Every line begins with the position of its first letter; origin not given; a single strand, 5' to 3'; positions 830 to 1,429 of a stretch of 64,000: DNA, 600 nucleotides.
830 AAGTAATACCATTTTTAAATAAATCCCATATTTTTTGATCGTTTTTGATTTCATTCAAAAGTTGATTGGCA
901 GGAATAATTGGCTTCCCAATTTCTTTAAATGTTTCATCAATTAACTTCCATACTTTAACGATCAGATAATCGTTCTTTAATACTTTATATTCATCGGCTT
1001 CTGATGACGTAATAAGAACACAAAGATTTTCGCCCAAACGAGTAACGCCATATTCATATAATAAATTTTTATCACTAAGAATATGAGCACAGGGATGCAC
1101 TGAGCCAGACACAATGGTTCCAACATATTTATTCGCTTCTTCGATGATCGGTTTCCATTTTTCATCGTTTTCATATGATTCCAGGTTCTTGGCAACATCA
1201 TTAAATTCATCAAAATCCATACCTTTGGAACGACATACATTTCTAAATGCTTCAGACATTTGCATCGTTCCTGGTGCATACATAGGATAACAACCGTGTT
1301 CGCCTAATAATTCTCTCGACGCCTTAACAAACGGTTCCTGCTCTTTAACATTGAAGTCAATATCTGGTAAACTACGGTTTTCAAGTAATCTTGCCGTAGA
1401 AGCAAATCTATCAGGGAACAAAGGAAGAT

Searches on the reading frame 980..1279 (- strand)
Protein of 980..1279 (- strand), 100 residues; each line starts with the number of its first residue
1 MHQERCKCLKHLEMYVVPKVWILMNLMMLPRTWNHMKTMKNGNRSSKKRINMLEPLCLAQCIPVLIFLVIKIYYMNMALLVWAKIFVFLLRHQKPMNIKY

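Call 57: find_encoding_contigs(protein=window:980-1279:-, flank=10000, max_places=3)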
Protein window:980-1279:- (100 aa): no gene with exactly this product is on record in the collection.
